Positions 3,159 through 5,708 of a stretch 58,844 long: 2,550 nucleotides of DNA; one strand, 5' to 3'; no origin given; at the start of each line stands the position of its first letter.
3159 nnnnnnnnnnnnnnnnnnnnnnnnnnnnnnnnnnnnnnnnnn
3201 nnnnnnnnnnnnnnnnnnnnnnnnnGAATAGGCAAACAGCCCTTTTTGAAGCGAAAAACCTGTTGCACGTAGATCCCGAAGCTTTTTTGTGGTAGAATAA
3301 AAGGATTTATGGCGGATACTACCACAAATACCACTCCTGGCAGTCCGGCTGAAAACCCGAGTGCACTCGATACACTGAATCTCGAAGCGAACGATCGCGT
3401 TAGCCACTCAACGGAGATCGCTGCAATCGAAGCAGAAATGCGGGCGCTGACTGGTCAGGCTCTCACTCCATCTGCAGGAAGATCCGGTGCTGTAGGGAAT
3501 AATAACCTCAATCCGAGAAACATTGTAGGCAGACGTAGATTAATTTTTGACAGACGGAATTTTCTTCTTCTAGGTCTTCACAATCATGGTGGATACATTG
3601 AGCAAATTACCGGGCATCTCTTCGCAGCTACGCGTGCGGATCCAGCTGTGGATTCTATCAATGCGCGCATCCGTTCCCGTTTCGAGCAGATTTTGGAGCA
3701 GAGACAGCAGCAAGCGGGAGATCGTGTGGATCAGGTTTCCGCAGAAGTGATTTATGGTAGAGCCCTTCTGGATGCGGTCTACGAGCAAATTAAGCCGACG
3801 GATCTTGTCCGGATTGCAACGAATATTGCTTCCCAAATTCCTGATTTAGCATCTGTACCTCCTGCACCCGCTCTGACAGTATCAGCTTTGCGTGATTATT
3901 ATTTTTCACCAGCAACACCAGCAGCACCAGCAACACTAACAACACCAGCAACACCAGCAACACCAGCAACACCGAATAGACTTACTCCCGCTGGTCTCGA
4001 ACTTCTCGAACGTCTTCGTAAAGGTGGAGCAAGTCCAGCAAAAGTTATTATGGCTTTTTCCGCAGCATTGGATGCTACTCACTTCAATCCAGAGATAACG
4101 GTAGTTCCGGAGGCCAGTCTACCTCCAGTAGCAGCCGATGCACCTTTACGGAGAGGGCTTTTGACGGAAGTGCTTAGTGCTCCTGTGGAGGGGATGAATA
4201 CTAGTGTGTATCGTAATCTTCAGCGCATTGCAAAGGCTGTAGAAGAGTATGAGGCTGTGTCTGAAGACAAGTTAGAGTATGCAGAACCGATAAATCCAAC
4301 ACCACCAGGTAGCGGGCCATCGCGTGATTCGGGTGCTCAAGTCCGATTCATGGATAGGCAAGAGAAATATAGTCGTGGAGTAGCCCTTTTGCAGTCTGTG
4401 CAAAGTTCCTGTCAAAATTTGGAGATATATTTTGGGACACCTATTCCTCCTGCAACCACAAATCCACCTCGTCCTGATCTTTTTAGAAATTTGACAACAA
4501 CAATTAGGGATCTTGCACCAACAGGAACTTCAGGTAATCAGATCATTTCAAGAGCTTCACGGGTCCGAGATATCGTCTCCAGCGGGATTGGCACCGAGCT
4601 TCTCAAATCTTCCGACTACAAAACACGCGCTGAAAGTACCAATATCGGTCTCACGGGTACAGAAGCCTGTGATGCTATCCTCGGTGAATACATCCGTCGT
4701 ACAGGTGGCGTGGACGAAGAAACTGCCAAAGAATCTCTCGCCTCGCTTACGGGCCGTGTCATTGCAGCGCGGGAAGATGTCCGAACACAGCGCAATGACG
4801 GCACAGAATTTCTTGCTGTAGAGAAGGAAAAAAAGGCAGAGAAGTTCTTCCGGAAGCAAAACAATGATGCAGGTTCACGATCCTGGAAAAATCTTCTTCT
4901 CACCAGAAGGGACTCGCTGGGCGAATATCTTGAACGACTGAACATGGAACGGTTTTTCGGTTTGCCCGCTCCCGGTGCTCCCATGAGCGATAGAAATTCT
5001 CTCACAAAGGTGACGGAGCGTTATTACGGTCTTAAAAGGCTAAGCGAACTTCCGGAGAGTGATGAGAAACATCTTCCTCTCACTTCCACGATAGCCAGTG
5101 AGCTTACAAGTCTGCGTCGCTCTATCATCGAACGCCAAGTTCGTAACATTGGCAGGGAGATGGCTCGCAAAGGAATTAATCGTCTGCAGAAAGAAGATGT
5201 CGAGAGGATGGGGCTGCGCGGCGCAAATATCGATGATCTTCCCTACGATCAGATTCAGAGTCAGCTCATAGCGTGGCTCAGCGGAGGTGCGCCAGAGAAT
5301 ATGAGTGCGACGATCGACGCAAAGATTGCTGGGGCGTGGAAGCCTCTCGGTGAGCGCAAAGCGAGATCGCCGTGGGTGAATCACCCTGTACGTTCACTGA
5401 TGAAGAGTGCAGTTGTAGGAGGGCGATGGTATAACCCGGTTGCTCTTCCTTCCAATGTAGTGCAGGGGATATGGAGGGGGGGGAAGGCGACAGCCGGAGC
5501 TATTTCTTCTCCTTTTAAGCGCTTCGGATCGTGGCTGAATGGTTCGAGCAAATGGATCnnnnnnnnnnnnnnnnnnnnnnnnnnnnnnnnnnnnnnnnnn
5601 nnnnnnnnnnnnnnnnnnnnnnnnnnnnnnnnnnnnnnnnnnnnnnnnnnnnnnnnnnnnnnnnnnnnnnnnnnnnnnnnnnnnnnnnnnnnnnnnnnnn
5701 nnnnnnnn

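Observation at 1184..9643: Five-gene ORFan operon (385/64/210/750/~1360 aa) with no recognisable domains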

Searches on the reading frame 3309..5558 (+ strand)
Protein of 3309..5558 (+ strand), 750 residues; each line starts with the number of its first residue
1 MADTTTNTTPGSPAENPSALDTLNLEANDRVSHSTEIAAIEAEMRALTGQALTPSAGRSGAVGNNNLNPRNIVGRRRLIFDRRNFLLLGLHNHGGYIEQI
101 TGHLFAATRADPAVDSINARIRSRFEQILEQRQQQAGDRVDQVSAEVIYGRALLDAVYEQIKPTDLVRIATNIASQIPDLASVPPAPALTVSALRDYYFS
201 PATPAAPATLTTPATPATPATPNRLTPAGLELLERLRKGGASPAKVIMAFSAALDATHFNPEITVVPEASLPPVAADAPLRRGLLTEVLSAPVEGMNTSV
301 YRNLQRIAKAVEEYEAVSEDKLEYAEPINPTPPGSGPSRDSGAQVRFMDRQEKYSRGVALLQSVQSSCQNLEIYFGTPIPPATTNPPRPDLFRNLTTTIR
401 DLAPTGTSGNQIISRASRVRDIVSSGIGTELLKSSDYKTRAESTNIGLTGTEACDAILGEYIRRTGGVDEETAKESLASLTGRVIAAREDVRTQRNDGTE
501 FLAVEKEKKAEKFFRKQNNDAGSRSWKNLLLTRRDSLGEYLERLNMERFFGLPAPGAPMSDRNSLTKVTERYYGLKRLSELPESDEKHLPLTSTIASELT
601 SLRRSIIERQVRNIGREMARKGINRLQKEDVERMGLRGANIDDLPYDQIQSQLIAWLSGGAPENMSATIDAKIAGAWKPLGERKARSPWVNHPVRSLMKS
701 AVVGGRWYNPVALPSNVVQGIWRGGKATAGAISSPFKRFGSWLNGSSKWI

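Call 3: search_protein_families(library=pfam, proteins=[window:3309-5558:+], max_evalue=1)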
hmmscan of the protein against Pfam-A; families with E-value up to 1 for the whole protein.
window:3309-5558:+ (750 aa): 2 families
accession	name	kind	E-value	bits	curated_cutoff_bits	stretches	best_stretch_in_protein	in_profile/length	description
PF07766.19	LETM1_RBD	-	0.18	11.8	25.3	1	602-658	150-210/229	LETM1-like, RBD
PF00312.27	Ribosomal_S15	-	0.21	12.2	31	0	508-551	30-73/81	Ribosomal protein S15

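Call 5: search_protein_families(library=ncbifam, proteins=[window:3309-5558:+], max_evalue=1)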
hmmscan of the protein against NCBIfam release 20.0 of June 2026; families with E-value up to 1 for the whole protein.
window:3309-5558:+ (750 aa): 0 families

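Call 12: find_homologous_proteins(query=window:3309-5558:+, max_evalue=0.01)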
Query window:3309-5558:+ (750 aa): 7 proteins with E <= 0.01 among 8000 candidates.
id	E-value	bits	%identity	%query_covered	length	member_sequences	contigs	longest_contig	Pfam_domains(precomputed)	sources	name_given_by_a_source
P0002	0.0e+0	1662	100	100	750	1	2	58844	-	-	-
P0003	0.0e+0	1125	73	100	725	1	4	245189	-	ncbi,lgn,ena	-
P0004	3.4e-212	725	58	85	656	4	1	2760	-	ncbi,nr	ncbi:MAG TPA: hypothetical protein VJK52_03195, partial [Candidatus Nanoarchaeia archaeon]|nr:hypoth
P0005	2.5e-126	441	39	100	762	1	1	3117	-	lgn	-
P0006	3.9e-125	437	39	99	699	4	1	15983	-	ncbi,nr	ncbi:MAG: hypothetical protein PHO92_02235 [Candidatus Peribacteraceae bacterium]|nr:hypothetical pr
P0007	6.3e-118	413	41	91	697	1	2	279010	-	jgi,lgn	jgi:hypothetical protein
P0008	2.1e-108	382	38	95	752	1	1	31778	-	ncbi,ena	-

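Call 14: find_encoding_contigs(protein=P0003, flank=10000, max_places=3)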
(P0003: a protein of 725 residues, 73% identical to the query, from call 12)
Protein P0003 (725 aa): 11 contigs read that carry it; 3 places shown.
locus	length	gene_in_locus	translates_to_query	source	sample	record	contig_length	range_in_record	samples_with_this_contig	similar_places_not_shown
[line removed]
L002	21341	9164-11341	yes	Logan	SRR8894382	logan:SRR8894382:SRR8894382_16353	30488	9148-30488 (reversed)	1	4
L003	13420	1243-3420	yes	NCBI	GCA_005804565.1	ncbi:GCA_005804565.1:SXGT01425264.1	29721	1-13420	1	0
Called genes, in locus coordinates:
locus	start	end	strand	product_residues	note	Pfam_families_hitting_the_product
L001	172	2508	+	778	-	PF00730:HhH-GPD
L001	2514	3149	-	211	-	-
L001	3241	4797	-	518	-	PF12072:RNase_Y_N, PF00013:KH_1 (weak), PF01966:HD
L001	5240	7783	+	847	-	PF00932:LTD, PF00565:SNase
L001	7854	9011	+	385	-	-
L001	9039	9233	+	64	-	-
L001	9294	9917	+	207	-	-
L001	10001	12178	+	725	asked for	-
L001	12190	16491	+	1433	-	-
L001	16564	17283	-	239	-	-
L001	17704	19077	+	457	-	-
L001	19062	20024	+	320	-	-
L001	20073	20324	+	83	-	-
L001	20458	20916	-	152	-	-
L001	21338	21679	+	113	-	-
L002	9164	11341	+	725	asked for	-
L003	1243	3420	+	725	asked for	-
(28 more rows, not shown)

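Call 15: find_encoding_contigs(protein=P0006, flank=10000, max_places=3)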
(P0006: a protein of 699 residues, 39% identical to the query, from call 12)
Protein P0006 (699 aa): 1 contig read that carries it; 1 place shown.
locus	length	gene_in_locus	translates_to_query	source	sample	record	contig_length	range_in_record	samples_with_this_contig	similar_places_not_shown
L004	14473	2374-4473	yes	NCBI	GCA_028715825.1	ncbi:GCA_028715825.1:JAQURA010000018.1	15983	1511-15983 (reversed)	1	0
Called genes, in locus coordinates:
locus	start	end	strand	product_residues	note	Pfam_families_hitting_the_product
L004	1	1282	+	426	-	?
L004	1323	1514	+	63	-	-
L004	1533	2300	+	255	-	-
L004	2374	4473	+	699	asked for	-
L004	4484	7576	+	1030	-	-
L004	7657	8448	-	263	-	-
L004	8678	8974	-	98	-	-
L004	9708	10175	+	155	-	-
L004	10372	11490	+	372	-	PF00988:CPSase_sm_chain, PF00117:GATase, PF07722:Peptidase_C26 (weak)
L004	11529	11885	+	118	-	PF05635:23S_rRNA_IVP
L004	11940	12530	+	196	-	PF00551:Formyl_trans_N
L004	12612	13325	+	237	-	PF00970:FAD_binding_6, PF00175:NAD_binding_1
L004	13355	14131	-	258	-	PF01996:F420_ligase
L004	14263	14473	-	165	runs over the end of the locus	-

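Call 16: find_encoding_contigs(protein=P0007, flank=10000, max_places=3)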
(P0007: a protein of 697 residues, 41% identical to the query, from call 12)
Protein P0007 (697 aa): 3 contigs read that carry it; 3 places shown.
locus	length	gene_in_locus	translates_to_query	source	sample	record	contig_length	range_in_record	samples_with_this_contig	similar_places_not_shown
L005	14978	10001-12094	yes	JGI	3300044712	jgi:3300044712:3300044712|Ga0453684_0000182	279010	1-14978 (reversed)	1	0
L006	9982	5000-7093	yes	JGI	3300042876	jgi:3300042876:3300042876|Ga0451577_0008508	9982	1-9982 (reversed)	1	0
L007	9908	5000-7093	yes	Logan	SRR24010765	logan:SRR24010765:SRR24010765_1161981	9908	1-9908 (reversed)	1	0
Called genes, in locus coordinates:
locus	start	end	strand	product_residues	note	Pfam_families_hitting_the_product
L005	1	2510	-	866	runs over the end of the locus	PF16640:Big_3_5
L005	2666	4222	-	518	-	PF12072:RNase_Y_N, PF00013:KH_1 (faint), PF01966:HD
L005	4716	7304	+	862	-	PF04480:DUF559, PF00932:LTD (weak)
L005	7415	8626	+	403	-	-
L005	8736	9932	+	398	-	-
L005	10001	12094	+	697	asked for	-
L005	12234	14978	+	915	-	?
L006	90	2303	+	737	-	PF00932:LTD (weak)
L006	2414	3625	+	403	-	-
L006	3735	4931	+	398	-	-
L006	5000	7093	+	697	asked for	-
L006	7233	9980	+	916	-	?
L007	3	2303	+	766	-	?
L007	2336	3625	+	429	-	-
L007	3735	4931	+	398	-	-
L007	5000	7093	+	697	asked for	-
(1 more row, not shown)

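Call 17: find_encoding_contigs(protein=P0008, flank=10000, max_places=3)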
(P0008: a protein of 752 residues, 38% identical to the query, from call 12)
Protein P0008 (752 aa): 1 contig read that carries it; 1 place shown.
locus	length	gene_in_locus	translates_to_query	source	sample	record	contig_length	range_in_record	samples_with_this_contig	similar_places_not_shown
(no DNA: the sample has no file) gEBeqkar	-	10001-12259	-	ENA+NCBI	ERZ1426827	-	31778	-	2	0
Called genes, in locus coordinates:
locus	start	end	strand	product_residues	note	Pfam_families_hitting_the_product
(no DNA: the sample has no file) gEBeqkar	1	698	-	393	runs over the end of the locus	PF00009:GTP_EFTU, PF03144:GTP_EFTU_D2, PF03143:GTP_EFTU_D3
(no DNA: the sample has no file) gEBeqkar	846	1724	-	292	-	-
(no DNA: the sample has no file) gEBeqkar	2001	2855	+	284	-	PF00730:HhH-GPD, PF00633:HHH (weak)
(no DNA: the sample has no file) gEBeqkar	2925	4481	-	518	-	PF12072:RNase_Y_N, PF08668:HDOD (faint), PF00013:KH_1 (faint), PF01966:HD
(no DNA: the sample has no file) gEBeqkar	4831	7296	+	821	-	PF00932:LTD, PF18911:PKD_4 (weak), PF00932:LTD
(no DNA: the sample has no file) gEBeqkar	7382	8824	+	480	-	-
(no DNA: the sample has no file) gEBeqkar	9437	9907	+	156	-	-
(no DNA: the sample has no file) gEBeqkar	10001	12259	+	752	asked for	-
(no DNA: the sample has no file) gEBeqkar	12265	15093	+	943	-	?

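Call 22: search_solved_structures(query=A1, max_evalue=10, show_alignments=0)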
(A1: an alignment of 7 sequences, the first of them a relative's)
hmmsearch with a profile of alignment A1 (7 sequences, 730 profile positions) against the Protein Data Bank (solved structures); distinct sequences matched with E-value up to 10: 0.

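Call 38: search_protein_families(library=padloc, proteins=[window:3309-5558:+], max_evalue=0.1)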
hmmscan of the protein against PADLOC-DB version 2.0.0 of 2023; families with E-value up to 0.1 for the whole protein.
window:3309-5558:+ (750 aa): 0 families

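Call 39: search_protein_families(library=phrogs, proteins=[window:3309-5558:+], max_evalue=0.1)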
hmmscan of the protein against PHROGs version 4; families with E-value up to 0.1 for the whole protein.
window:3309-5558:+ (750 aa): 0 families

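Call 40: predict_structure(alignment_id=A1)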
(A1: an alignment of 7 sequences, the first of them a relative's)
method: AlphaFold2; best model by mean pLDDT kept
length: 750 residues; sequences in the alignment: 7
mean_pLDDT: 59.7   pTM: 0.35
mean pLDDT of the five models: 59.7, 54.4, 53.1, 53.0, 49.1
residues with pLDDT >= 90: 16; 70-90: 291; 50-70: 168; < 50: 275
segments of 3 or more residues with pLDDT < 50: 1-28, 51-91, 178-225, 257-283, 380-383, 480-508, 520-534, 683-750
pLDDT, mean of each block of 10 residues (from residue 1): 28 33 45 61 66 31 27 28 38 64 72 75 78 58 64 77 71 58 30 30 33 34 49 66 71 55 35 40 51 63 89 87 82 54 79 89 89 68 54 77 71 85 79 82 61 69 54 52 38 33 43 50 43 57 80 74 80 88 78 82 87 82 80 75 81 81 79 78 42 33 31 32 26 38 33
secondary structure, 60 per line:
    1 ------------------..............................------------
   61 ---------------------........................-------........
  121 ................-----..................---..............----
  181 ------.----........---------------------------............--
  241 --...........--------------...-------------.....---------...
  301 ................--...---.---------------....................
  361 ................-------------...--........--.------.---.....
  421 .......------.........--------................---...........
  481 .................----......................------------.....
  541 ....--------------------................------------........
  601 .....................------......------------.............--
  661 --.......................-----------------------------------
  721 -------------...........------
elements in order (helices of 4 or more, strands of 3 or more residues): H19-48 H82-105 H113-136 H142-159 H163-176 H192-199 H227-238 H243-253 H284-288 H298-316 H341-376 H395-402 H416-427 H434-442 H451-466 H470-497 H502-523 H536-544 H565-580 H593-621 H628-633 H646-658 H663-685 H734-744

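Call 45: fold_search(model_id=the predicted structure, library=pdb)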
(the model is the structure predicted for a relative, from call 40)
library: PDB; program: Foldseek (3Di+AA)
matches with E <= 10: 90; with E <= 0.001: 0
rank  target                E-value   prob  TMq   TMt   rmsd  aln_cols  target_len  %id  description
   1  7r5k_K0               1.0e+00  0.04  0.07  0.06  30.4       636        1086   11  Human nuclear pore complex (constricted) (released 2022-06-22)
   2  5vxj_E                1.1e+00  0.06  0.08  0.15  21.7       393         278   10  2.50 A resolution structure of IpaD from Shigella flexneri in complex with single-domain antibody JMK-E3 (released 2017-08-30)
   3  8sf0_A                1.4e+00  0.02  0.08  0.09  39.4       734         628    9  Cryo-EM Structure of RyR1 + cAMP (Local Refinement of TMD) (released 2023-05-24)
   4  6umm_C                1.5e+00  0.06  0.08  0.12  28.1       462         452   10  A complete structure of the ESX-3 translocon complex (released 2019-10-23)
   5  8sex_A                1.5e+00  0.02  0.07  0.08  39.1       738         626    9  Cryo-EM Structure of RyR1 + AMP (Local Refinement of TMD) (released 2023-05-24)
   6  7tbi_A2               1.9e+00  0.04  0.09  0.06  38.7       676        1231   12  Composite structure of the S. cerevisiae nuclear pore complex (NPC) (released 2022-06-15)
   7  7tbi_A1               1.9e+00  0.03  0.09  0.06  39.7       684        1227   12  Composite structure of the S. cerevisiae nuclear pore complex (NPC) (released 2022-06-15)
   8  5vxj_C                2.2e+00  0.06  0.09  0.17  21.0       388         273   10  2.50 A resolution structure of IpaD from Shigella flexneri in complex with single-domain antibody JMK-E3 (released 2017-08-30)
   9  8rbz_d                2.3e+00  0.01  0.07  0.06  33.3       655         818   12  Structure of Integrator-PP2A-SOSS-CTD post-termination complex (released 2024-02-07)
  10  5hay_A                2.4e+00  0.02  0.08  0.09  37.8       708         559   11  Crystal structure of Chaetomium thermophilum Nup170 CTD Y905M L1007M L1183M V1292M mutant (released 2016-04-20)
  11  5vxk_A                2.6e+00  0.04  0.09  0.17  21.7       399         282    8  2.55 A resolution structure of IpaD from Shigella flexneri in complex with single-domain antibody JMK-H2 (released 2017-08-30)
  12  3m62_A                2.6e+00  0.03  0.09  0.08  35.0       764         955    9  Crystal structure of Ufd2 in complex with the ubiquitin-like (UBL) domain of Rad23 (released 2010-04-28)
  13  5vxl_A                3.1e+00  0.05  0.10  0.18  19.9       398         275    9  2.80 A resolution structure of IpaD from Shigella flexneri in complex with single-domain antibody JPS-G3 (released 2017-08-30)
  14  4buj_F                3.1e+00  0.02  0.07  0.06  32.1       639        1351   13  Crystal structure of the S. cerevisiae Ski2-3-8 complex (released 2013-08-28)
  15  8gl8_I                3.2e+00  0.02  0.07  0.08  35.8       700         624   11  The Type 9 Secretion System Extended Translocon - SprA-PorV-PPI-RemZ-SkpA-SprE complex (released 2024-01-31)
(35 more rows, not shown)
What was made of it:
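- Tried and rejected: The 7-sequence model was poor (pTM 0.35, call 40), so I discarded its weak IpaD and ESX-3 Foldseek hits (E of 1 or more, call 45).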

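Call 49: search_protein_representatives(alignment_id=A1)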
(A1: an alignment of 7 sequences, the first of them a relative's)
Query: 7 sequences, 730 profile positions. Proteins with E-value up to 0.001 (for the whole library): 39; up to 1e-10: 19; up to 1e-30: 13. The best 39 are listed.
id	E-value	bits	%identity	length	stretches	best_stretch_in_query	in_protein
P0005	0.0e+00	1076.9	-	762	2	1-720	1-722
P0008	0.0e+00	1066.9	-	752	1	1-727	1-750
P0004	0.0e+00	1024.9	-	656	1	86-725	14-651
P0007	0.0e+00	1018.4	-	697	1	1-667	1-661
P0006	9.8e-290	979.7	-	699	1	1-727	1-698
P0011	2.4e-196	671.0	-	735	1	10-725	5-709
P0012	1.1e-161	556.5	-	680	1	7-685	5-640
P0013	5.3e-139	481.4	-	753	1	8-700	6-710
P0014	5.2e-133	461.6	-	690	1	9-682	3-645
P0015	4.2e-83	296.6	-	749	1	9-668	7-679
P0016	2.0e-76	274.5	-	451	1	24-454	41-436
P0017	1.0e-35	139.9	-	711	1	80-579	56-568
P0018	4.9e-31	124.5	-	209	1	538-712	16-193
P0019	1.1e-19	87.0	-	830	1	475-722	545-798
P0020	2.0e-13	66.2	-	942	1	361-696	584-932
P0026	2.2e-10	56.2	-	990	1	372-705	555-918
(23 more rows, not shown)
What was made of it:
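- The family is very small, with 39 representatives in 1.84 billion (call 49).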

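Call 52: search_protein_families(library=pfam, alignment_id=A4, max_evalue=0.001)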
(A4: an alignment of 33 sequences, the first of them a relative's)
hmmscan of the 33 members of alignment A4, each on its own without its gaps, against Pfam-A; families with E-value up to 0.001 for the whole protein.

A. member 1, P0011 (735 aa): 0 families

B. families by the number of members that match (of 33 scanned): 0 families

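Call 54: find_related_loci(query=A5, collection=genome_contigs, flank=10000)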
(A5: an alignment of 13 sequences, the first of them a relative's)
Query A5 (750 aa) in genome_contigs; peptide patterns used: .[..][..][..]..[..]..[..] (x = any residue, [..] = any of these).
100 stretches matched a pattern; 3 encode a relative of the query (tblastn E <= 1e-3); 3 distinct loci.
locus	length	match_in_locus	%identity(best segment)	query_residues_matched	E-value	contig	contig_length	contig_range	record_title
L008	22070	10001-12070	39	1-742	3e-142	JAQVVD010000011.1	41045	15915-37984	MAG: Candidatus Peribacteraceae bacterium isolate STF1_71 NODE_1869_length_41045_cov_5.382301_Sandtown_F1, whole genome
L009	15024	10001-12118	38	23-722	1e-116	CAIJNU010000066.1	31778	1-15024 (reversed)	uncultured Candidatus Peregrinibacteria bacterium isolate AlinenLipids_bin-9222 genome assembly, contig: bin-9222:066/12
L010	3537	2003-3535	33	25-598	1e-60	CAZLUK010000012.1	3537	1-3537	MAG TPA_asm: uncultured Candidatus Peribacteria bacterium isolate binchicken_co203_97 genome assembly, contig: k141_2074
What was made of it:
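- Checked: The organism is a CPR bacterium (Peregrinibacteria, call 54).
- Taxonomy: all labelled genomes are Peregrinibacteria/Peribacteraceae (calls 12, 54).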

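Call 59: find_encoding_contigs(protein=P0020, flank=10000, max_places=3)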
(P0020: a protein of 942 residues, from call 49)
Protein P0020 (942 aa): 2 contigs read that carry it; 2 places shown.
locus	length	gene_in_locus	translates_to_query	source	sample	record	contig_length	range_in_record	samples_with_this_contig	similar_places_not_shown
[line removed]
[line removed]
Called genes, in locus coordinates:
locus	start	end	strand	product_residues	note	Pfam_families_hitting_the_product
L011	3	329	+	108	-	?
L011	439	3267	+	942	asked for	-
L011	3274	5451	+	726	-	?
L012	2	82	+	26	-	?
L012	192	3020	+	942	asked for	-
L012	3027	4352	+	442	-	?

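Call 60: find_encoding_contigs(protein=P0015, flank=10000, max_places=2)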
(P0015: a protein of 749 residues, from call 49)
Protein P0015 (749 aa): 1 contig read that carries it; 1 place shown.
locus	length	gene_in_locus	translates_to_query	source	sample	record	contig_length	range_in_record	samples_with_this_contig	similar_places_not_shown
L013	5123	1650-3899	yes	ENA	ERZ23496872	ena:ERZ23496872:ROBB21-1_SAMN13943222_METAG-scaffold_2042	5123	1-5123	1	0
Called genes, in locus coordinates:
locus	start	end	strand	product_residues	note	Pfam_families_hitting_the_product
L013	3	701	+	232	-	?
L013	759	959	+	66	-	-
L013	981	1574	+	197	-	-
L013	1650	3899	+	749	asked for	-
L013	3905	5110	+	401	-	-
